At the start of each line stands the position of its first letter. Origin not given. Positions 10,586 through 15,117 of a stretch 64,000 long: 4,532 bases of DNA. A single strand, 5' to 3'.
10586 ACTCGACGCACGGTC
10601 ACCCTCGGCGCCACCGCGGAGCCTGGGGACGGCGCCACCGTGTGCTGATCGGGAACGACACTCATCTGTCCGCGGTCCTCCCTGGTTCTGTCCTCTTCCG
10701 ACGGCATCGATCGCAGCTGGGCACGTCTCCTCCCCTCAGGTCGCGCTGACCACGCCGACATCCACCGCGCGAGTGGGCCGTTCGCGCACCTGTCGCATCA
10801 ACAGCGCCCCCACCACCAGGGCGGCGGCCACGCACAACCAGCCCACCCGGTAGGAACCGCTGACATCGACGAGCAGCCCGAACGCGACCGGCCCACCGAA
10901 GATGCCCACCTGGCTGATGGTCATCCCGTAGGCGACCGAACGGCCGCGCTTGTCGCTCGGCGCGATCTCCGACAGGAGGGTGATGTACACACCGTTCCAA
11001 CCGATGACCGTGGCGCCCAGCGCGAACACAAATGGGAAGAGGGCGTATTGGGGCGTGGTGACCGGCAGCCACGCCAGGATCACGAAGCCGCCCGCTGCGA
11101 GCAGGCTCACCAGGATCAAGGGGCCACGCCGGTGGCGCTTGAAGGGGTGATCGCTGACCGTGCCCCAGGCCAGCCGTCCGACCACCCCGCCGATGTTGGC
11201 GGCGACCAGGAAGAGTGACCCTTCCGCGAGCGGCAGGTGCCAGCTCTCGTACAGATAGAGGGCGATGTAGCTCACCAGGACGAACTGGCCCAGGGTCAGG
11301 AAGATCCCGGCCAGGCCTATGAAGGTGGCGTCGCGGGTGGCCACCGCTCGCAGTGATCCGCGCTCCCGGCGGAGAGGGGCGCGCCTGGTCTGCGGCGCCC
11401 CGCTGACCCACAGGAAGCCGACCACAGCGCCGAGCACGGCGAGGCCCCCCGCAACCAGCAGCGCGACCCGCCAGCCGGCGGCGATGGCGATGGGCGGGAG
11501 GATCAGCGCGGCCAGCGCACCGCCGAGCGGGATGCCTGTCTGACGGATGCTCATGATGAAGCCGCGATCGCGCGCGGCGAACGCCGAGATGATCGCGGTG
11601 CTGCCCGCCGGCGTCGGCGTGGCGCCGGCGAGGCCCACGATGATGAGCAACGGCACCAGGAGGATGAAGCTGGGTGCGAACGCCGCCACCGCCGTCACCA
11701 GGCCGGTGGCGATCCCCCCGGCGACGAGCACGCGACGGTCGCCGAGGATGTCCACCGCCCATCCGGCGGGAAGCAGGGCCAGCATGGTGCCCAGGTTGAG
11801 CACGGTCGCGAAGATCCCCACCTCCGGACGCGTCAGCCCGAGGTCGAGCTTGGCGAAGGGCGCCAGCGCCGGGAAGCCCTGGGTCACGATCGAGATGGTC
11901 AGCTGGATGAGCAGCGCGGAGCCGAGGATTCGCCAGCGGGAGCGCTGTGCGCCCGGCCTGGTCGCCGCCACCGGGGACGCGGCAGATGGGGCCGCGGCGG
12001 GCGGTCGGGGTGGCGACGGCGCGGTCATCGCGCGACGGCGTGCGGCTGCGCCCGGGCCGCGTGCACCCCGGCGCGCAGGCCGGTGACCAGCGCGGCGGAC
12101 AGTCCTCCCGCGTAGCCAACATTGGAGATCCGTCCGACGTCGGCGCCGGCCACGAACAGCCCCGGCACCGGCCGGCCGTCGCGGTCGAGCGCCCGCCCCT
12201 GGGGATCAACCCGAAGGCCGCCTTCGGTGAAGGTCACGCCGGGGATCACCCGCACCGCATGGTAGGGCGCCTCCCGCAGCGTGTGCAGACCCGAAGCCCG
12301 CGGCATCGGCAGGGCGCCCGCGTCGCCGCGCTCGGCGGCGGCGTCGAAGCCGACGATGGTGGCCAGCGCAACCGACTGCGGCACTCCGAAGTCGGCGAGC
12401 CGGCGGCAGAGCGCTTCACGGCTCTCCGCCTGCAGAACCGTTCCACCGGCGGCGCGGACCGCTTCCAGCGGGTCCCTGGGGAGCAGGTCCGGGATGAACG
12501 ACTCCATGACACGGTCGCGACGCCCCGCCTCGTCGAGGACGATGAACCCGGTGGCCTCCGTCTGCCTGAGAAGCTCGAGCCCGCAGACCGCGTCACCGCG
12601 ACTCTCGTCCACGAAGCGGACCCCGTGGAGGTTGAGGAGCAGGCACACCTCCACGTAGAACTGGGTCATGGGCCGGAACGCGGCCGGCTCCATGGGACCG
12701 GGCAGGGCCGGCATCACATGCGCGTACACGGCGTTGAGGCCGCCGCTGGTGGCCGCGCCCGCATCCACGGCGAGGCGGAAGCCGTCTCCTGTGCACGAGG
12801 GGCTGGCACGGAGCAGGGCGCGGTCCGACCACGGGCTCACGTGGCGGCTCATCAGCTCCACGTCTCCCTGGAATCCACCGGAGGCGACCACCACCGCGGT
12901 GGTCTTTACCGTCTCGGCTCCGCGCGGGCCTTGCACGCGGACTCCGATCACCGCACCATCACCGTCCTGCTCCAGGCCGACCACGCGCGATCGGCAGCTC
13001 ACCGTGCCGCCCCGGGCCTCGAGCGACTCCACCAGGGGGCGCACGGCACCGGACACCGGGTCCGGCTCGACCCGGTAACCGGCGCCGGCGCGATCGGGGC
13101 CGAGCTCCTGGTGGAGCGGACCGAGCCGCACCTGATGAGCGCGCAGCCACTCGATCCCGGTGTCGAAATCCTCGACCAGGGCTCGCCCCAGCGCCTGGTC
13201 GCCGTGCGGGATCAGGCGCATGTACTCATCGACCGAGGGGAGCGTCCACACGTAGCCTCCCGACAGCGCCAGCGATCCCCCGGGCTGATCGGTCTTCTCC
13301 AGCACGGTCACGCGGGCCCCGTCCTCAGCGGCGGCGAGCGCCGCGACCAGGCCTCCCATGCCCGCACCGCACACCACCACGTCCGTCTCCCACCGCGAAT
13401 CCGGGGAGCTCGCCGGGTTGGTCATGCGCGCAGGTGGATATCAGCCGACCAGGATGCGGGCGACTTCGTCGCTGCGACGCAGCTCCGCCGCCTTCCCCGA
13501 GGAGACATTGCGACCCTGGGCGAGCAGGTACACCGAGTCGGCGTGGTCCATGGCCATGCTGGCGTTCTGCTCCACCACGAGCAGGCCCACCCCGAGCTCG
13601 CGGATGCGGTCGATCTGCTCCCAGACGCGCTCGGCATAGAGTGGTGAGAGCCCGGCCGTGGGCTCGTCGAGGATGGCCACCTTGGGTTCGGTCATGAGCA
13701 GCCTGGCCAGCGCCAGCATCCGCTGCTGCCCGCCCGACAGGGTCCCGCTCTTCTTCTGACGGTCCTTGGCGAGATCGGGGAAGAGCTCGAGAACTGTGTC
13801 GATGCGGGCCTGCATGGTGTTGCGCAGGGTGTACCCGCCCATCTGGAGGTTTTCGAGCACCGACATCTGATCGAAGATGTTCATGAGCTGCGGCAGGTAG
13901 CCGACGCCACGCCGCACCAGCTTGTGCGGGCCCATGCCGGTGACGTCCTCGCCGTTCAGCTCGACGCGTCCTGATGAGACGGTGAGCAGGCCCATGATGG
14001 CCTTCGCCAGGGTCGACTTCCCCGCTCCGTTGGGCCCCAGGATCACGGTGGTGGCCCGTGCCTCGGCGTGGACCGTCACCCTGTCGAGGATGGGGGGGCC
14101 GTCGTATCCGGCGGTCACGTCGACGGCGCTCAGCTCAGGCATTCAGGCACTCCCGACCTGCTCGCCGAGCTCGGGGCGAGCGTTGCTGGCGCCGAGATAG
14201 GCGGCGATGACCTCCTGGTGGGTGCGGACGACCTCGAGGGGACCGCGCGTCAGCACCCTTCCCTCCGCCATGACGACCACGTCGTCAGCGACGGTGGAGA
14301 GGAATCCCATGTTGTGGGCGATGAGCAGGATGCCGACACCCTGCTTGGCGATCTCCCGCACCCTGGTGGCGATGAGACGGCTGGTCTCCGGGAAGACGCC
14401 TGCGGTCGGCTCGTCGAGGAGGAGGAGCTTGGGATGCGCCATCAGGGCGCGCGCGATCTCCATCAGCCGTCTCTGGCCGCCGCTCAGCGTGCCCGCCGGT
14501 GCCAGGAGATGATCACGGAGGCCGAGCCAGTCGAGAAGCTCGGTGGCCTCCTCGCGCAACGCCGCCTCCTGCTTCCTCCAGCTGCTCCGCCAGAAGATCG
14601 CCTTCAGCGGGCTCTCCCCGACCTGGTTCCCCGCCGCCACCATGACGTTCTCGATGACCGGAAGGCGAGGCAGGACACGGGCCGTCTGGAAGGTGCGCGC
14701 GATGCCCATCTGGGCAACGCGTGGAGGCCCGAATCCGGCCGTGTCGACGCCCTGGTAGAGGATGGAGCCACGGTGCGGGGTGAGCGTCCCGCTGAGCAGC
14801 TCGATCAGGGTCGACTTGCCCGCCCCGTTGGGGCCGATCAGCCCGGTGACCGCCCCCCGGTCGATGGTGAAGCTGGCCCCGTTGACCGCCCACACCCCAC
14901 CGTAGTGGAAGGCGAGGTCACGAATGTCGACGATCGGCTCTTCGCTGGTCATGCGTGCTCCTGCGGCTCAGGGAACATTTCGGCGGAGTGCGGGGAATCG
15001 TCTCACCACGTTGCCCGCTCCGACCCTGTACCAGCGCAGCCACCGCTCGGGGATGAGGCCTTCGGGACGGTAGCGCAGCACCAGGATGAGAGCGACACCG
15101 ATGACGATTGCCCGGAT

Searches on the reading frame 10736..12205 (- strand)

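Call 32: search_protein_families(library=pfam, proteins=[window:10736-12205:-], max_evalue=0.001)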
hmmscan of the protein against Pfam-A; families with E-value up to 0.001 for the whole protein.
window:10736-12205:- (489 aa): 3 families
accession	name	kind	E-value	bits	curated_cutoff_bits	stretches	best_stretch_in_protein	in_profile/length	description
PF07690.21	MFS_1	-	3.3e-46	158.2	33.4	2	99-439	3-347/347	Major Facilitator Superfamily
PF00083.30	Sugar_tr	-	4.1e-07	29.7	22.3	1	330-470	49-184/452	Sugar (and other) transporter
PF06779.20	MFS_4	-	2.3e-05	24.3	26.3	1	121-470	22-363/364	Uncharacterised MFS-type transporter YbfB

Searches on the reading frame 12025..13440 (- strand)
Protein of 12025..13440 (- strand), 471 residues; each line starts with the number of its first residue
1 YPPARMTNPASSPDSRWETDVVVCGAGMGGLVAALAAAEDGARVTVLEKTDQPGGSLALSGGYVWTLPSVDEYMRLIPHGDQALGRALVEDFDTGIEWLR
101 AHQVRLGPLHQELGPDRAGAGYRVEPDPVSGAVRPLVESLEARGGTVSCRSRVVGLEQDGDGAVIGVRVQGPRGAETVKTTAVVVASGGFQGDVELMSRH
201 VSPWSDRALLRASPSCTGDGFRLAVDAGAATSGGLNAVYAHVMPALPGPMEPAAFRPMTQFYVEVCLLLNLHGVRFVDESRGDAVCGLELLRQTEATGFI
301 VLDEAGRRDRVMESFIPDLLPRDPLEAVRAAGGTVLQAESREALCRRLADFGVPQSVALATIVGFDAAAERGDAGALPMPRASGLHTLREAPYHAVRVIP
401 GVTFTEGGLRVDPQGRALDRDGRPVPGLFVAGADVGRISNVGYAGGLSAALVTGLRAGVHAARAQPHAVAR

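Call 32: search_protein_families(library=pfam, proteins=[window:12025-13440:-], max_evalue=0.001)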
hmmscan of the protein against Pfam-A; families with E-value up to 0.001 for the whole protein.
window:12025-13440:- (471 aa): 10 families
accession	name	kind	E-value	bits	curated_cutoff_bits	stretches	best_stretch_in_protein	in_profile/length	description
PF00890.30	FAD_binding_2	-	7e-40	137.9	20.4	1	20-445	1-409/414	FAD binding domain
PF12831.13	FAD_oxidored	-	1.9e-12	47.6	27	1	20-188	1-145/416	FAD dependent oxidoreductase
PF01266.30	DAO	-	4.4e-12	46.6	27.9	2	20-97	1-83/353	FAD dependent oxidoreductase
PF03486.20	HI0933_like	-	7.9e-12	45.6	50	1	20-458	2-242/244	HI0933-like protein Rossmann domain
PF13450.12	NAD_binding_8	-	6.1e-08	33.3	21.9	1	24-56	2-34/68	NAD(P)-binding Rossmann-like domain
PF07992.20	Pyr_redox_2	-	2.5e-06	27.6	26.1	1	20-135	2-58/291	Pyridine nucleotide-disulphide oxidoreductase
PF01946.23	Thi4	-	1.8e-05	24.6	26.2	1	17-61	16-61/235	Thi4 family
PF01494.25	FAD_binding_3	-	2.7e-05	24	22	0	18-52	1-35/349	FAD binding domain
PF01593.30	Amino_oxidase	-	4.2e-05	23.5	19.8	0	28-55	1-28/443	Flavin containing amine oxidoreductase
PF00070.33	Pyr_redox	-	0.00014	22.8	22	0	21-54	2-35/82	Pyridine nucleotide-disulphide oxidoreductase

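Call 53: search_protein_families(library=ncbifam, proteins=[window:12025-13440:-], max_evalue=1e-10)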
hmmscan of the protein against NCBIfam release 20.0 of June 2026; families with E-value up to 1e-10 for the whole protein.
window:12025-13440:- (471 aa): 21 families
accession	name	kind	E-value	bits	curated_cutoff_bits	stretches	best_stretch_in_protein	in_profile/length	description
NF006130.0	PRK08274.1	equivalog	3e-50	171.4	369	1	80-465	84-462/467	FAD-dependent tricarballylate dehydrogenase TcuA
NF009478.0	PRK12844.1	equivalog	2.8e-38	131.5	789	2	160-465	239-552/559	3-ketosteroid-delta-1-dehydrogenase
NF005511.0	PRK07121.1-4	equivalog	4.7e-38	130.9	466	1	180-466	268-544/553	FAD-binding protein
TIGR01813.1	flavo_cyto_c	subfamily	2.7e-35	122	285.45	1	80-436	78-419/444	flavocytochrome c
NF004789.0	PRK06134.1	subfamily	3.3e-35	121.7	747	2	135-465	222-571/581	FAD-dependent oxidoreductase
NF005882.1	PRK07843.1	equivalog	3.3e-33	114.9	788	1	138-446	210-529/547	3-oxosteroid 1-dehydrogenase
NF005510.0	PRK07121.1-3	subfamily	2.2e-31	109.2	481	1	135-465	185-490/492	FAD-binding protein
NF009477.0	PRK12843.1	equivalog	4.9e-31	107.8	758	1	11-66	9-64/578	FAD-dependent oxidoreductase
NF009476.0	PRK12839.1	equivalog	1.5e-30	105.9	940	1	15-66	5-56/572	FAD-dependent oxidoreductase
NF009473.0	PRK12835.1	subfamily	1.7e-29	102.7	837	1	150-465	233-570/585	FAD-binding protein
NF053717.1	VnlPnlRedVprA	equivalog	1.1e-28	100.3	600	1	135-436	136-447/481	vinyl phenol reductase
NF053677.1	Desat2ChcC2Cyan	equivalog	2e-28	99.1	900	1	136-463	209-553/558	4-oxocyclohex-2-ene-1-carboxylate 5-dehydrogenase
NF009479.0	PRK12845.1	equivalog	1.5e-27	96.2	793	1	148-463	237-561/566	3-ketosteroid-delta-1-dehydrogenase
NF053676.1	4oxCHCAChcC1Cy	equivalog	4e-27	94.8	1000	0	378-446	441-508/528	4-oxocyclohexanecarboxylate 2-dehydrogenase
NF005064.0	PRK06481.1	equivalog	2.3e-26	92.6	542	1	81-462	140-500/506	flavocytochrome c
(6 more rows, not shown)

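Call 56: search_solved_structures(query=window:12025-13440:-, max_evalue=0.00001)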
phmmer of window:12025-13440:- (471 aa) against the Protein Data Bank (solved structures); distinct sequences matched with E-value up to 0.00001: 27.
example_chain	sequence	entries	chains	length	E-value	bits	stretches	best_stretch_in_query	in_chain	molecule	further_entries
1d4c_A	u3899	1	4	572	1.6e-25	93.6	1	16-463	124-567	FLAVOCYTOCHROME C FUMARATE REDUCTASE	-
1d4d_A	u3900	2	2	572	7.2e-25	91.4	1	16-463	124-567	FLAVOCYTOCHROME C FUMARATE REDUCTASE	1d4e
7p18_A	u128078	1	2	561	4.2e-23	85.6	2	173-463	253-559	3-oxosteroid 1-dehydrogenase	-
1lj1_A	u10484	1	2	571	1.9e-20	76.8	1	11-463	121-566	flavocytochrome c3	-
1ksu_A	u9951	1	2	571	2.5e-20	76.4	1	11-463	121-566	flavocytochrome c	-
1m64_A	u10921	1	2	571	2.7e-20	76.3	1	11-463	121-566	flavocytochrome c3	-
1jry_A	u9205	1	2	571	5.9e-20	75.2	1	11-463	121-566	FLAVOCYTOCHROME C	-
2b7s_A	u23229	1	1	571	8.1e-20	74.7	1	11-463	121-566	Fumarate reductase flavoprotein subunit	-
1jrx_A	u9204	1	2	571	8.7e-20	74.6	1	11-463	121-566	FLAVOCYTOCHROME C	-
1jrz_A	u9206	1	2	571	9.9e-20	74.4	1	11-463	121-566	FLAVOCYTOCHROME C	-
1p2e_A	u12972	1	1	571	1e-19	74.4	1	11-463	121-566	flavocytochrome c3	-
1qjd_A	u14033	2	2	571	1e-19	74.4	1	11-463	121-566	FLAVOCYTOCHROME C3 | Fumarate reductase flavoprotein subunit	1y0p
1p2h_A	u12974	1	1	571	1e-19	74.4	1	11-463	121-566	flavocytochrome c3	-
1q9i_A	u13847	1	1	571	1.1e-19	74.4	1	11-463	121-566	flavocytochrome c3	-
2b7r_A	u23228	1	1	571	1.2e-19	74.2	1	11-463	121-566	Fumarate reductase flavoprotein subunit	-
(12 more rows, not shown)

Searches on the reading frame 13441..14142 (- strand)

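Call 32: search_protein_families(library=pfam, proteins=[window:13441-14142:-], max_evalue=0.001)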
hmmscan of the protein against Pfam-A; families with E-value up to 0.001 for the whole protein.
window:13441-14142:- (233 aa): 6 families
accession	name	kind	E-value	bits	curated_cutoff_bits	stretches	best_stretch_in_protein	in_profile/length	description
PF00005.33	ABC_tran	-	1.4e-34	120.1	25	1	19-163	1-137/137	ABC transporter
PF13304.12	AAA_21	-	4.3e-09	37.3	27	1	32-73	2-43/304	AAA domain, putative AbiEii toxin, Type IV TA system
PF02463.25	SMC_N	-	4.5e-07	30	40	0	29-57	24-52/220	RecF/RecN/SMC N terminal domain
PF13555.12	AAA_29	-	1.2e-06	28.6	27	1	21-63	14-55/61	P-loop containing region of AAA domain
PF13476.12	AAA_23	-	3.5e-05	25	27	1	31-57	21-47/201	AAA domain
PF13514.12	AAA_27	-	0.00092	19.3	22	0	23-53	20-50/206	AAA domain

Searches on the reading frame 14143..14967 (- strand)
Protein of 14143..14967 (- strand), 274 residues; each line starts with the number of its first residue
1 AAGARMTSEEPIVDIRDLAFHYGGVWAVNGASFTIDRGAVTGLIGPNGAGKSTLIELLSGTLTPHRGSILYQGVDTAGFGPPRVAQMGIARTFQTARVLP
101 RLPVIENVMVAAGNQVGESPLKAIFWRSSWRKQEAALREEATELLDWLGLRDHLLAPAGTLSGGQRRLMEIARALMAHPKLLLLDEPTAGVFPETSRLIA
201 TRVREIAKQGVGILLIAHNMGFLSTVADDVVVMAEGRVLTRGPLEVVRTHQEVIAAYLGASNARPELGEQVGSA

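Call 32: search_protein_families(library=pfam, proteins=[window:14143-14967:-], max_evalue=0.001)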
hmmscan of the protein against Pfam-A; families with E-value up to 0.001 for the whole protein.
window:14143-14967:- (274 aa): 7 families
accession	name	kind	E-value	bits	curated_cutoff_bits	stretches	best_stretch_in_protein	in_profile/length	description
PF00005.33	ABC_tran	-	2.7e-32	112.7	25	1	29-189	2-137/137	ABC transporter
PF13304.12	AAA_21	-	7.2e-10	39.8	27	1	40-59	1-20/304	AAA domain, putative AbiEii toxin, Type IV TA system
PF13555.12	AAA_29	-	2.1e-05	24.6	27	1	29-66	13-50/61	P-loop containing region of AAA domain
PF02463.25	SMC_N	-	6.2e-05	23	40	0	40-58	26-44/220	RecF/RecN/SMC N terminal domain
PF12399.14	BCA_ABC_TP_C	-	8.4e-05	22.5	25.5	1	237-260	1-24/27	Branched-chain amino acid ATP-binding cassette transporter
PF09818.15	ABC_ATPase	-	0.00048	19.7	23.2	0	196-237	208-250/283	P-loop domain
PF13476.12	AAA_23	-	0.00062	20.9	27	1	40-63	21-44/201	AAA domain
